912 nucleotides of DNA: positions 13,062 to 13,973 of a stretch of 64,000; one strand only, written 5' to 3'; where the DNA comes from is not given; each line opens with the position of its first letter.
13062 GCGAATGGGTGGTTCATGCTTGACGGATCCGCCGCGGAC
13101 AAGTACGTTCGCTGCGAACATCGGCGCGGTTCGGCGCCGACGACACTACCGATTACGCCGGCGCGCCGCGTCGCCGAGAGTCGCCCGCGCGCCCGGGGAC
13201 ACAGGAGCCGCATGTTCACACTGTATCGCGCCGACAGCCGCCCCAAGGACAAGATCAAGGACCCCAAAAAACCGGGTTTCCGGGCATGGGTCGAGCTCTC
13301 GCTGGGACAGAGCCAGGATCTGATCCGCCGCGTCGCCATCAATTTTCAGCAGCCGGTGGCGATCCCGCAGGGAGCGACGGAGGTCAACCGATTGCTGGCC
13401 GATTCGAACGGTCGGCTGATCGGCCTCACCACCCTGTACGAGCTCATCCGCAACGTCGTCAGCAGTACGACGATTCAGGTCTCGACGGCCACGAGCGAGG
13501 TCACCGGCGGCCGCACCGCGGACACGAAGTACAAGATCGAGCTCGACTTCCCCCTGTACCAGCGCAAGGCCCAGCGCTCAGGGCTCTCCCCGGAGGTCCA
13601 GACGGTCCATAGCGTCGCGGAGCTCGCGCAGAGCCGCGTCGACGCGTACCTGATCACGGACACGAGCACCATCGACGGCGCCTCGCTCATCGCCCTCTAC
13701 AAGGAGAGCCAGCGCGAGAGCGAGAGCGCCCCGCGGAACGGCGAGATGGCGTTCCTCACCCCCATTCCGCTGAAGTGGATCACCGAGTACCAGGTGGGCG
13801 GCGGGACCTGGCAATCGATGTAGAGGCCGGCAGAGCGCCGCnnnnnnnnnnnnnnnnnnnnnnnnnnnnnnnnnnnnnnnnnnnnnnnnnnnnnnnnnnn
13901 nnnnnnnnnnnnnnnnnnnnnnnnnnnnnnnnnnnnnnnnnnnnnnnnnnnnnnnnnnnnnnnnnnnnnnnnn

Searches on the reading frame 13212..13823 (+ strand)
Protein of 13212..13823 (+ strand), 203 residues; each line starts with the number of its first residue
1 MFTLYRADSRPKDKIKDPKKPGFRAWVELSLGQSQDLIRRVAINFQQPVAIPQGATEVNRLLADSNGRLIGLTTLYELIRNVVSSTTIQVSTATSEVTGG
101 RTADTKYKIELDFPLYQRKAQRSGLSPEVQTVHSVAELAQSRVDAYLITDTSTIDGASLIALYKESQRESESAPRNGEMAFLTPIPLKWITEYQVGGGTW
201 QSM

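Call 41: search_protein_families(library=pfam, proteins=[window:13212-13823:+], max_evalue=5)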
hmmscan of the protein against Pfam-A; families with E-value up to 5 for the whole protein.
window:13212-13823:+ (203 aa): 0 families

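Call 84: search_protein_families(library=ncbifam, proteins=[window:13212-13823:+], max_evalue=0.1)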
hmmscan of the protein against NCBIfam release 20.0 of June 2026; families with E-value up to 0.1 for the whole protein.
window:13212-13823:+ (203 aa): 0 families

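Call 85: search_solved_structures(query=window:13212-13823:+, max_evalue=10, show_alignments=2)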
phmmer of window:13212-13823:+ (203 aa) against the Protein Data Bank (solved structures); distinct sequences matched with E-value up to 10: 8.
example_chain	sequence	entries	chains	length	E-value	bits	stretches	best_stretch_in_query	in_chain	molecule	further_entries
7zbq_A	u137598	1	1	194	6.1e-08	35.9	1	2-194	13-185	TccC3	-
7z7h_F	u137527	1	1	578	2.3e-07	34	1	2-190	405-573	Maltose/maltodextrin-binding periplasmic protein,TccC3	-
6suf_F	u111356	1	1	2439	1.5e-05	28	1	2-190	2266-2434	TcdB2,TccC3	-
6h6e_F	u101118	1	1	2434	1.6e-05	28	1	2-190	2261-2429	TcdB2,TccC3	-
6sue_F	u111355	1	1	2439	1.6e-05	28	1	2-190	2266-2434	TcdB2,TccC3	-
6h6f_F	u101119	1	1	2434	1.6e-05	27.9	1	2-190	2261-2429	TcdB2,TccC3,TccC3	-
4hdj_A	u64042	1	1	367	0.18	14.8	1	41-78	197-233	Outer membrane protein assembly factor BamB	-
9pxg_B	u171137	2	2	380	0.2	14.6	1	41-78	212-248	Outer membrane protein assembly factor BamB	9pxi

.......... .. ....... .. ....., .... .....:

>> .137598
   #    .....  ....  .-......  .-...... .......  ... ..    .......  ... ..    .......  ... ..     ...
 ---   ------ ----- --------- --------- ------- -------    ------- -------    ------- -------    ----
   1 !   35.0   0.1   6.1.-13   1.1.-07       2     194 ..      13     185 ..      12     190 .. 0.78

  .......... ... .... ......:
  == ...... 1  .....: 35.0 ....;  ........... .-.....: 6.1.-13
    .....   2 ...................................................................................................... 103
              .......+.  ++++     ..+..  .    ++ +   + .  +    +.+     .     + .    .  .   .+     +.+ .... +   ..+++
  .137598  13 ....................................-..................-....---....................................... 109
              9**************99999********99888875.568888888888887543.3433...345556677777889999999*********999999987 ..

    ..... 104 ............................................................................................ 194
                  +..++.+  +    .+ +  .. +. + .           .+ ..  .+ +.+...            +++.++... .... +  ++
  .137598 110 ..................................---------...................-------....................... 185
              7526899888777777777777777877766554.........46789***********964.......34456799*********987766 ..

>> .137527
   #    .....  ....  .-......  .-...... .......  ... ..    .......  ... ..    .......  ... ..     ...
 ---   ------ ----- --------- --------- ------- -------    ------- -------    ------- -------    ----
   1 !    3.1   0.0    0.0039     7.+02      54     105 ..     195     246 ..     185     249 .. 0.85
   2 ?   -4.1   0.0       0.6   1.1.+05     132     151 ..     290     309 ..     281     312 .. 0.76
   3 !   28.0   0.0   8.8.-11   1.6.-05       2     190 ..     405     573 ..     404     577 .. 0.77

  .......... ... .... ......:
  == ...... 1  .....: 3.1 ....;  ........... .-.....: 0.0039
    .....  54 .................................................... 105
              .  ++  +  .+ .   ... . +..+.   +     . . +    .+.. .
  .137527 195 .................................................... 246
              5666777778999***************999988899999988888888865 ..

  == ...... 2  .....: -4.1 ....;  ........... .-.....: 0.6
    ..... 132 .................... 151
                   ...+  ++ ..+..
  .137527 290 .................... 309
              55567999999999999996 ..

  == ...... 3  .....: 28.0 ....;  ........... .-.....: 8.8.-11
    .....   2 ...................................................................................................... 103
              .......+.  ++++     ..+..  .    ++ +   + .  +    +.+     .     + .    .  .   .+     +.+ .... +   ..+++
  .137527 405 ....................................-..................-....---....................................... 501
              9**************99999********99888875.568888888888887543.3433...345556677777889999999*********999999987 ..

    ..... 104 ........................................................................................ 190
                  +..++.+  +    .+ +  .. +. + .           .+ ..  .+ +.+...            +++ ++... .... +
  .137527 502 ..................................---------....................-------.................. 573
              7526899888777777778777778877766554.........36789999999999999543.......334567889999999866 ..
